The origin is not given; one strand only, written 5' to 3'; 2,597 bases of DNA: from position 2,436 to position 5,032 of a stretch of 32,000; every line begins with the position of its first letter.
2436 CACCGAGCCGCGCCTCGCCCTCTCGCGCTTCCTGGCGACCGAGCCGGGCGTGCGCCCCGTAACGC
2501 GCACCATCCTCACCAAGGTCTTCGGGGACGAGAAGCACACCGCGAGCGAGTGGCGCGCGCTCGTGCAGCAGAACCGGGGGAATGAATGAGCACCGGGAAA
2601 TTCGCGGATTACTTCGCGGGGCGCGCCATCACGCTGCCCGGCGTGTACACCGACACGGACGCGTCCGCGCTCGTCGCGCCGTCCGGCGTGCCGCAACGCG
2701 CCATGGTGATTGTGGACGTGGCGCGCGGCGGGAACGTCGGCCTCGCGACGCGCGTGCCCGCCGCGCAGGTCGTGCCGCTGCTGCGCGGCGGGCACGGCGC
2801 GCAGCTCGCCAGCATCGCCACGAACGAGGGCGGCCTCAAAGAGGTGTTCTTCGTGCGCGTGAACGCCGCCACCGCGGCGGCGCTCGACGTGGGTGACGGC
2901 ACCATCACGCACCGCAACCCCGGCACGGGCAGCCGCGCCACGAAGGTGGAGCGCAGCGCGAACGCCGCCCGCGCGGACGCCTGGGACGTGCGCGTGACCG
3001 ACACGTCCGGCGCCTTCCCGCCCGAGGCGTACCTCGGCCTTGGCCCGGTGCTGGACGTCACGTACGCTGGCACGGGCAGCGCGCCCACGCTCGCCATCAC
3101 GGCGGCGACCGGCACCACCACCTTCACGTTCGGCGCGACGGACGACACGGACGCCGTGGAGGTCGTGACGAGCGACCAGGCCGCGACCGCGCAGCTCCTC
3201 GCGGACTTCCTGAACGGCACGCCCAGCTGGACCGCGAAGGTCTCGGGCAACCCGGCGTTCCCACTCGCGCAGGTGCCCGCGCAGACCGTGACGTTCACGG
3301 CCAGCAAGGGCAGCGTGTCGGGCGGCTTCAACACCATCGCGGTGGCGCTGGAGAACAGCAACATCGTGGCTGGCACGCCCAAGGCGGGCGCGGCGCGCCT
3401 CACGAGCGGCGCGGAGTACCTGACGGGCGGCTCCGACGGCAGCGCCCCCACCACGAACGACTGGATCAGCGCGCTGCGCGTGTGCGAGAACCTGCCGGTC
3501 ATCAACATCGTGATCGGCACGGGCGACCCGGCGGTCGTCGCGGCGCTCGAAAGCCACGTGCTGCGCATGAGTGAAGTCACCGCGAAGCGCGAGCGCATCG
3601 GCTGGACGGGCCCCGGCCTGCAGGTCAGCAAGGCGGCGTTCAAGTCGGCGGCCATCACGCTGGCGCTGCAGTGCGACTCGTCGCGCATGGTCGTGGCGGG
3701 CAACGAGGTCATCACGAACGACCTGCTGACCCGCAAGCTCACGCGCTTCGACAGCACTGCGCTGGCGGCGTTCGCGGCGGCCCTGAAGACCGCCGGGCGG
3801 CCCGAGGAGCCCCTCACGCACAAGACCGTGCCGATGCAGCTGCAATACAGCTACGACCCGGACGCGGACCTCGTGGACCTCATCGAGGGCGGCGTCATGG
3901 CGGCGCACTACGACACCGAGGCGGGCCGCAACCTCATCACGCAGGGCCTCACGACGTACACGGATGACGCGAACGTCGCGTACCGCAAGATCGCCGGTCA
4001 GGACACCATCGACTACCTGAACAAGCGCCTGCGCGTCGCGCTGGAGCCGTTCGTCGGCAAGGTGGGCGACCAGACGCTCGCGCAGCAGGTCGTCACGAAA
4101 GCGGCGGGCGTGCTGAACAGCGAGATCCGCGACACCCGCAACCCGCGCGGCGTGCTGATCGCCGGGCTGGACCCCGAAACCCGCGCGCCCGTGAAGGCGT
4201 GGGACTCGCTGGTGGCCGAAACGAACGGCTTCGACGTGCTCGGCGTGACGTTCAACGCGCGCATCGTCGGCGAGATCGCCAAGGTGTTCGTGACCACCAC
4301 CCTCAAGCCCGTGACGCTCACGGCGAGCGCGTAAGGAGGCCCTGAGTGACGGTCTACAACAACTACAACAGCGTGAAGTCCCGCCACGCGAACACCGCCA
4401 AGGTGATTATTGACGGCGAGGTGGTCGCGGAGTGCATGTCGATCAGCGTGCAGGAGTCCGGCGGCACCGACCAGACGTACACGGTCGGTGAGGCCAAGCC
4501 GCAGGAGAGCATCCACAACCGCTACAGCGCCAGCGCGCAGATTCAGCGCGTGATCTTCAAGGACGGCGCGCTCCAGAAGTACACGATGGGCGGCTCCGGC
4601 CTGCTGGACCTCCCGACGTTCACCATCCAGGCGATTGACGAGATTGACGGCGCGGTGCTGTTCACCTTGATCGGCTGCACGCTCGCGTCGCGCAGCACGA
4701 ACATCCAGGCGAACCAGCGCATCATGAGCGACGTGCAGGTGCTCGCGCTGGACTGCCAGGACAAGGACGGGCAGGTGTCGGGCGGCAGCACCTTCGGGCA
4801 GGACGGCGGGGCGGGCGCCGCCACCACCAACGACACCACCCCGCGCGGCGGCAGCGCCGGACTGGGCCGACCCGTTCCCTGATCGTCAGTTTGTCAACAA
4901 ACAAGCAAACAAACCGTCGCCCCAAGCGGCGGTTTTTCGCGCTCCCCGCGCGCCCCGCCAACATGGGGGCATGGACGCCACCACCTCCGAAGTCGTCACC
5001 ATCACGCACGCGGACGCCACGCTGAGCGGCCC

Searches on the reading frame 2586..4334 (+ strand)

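Call 52: search_protein_families(library=pfam, proteins=[window:2586-4334:+], max_evalue=0.001)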
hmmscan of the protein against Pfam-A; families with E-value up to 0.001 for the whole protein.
window:2586-4334:+ (582 aa): 0 families

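Call 72: search_protein_families(library=phrogs, proteins=[window:2586-4334:+], max_evalue=0.001)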
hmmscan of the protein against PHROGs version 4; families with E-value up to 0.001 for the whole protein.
window:2586-4334:+ (582 aa): 1 family
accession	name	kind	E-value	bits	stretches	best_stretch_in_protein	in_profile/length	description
phrog_279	-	tail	3.7e-40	139.1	1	9-580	6-489/489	tail sheath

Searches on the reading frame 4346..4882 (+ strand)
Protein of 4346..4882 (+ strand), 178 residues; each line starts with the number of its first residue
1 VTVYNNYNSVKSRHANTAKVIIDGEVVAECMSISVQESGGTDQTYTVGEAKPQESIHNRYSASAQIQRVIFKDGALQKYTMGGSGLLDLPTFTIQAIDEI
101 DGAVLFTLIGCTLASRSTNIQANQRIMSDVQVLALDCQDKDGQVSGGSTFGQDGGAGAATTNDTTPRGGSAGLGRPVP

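Call 52: search_protein_families(library=pfam, proteins=[window:4346-4882:+], max_evalue=0.001)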
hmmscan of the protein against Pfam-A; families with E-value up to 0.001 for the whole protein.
window:4346-4882:+ (178 aa): 0 families

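Call 72: search_protein_families(library=phrogs, proteins=[window:4346-4882:+], max_evalue=0.001)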
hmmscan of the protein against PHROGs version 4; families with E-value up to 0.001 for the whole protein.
window:4346-4882:+ (178 aa): 2 families
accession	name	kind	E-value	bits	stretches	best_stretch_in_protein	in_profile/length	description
phrog_985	-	head and packaging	8.3e-18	65.4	1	13-138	10-137/141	virion structural protein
phrog_3776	-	unknown function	0.0003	21.5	1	16-140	15-139/143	-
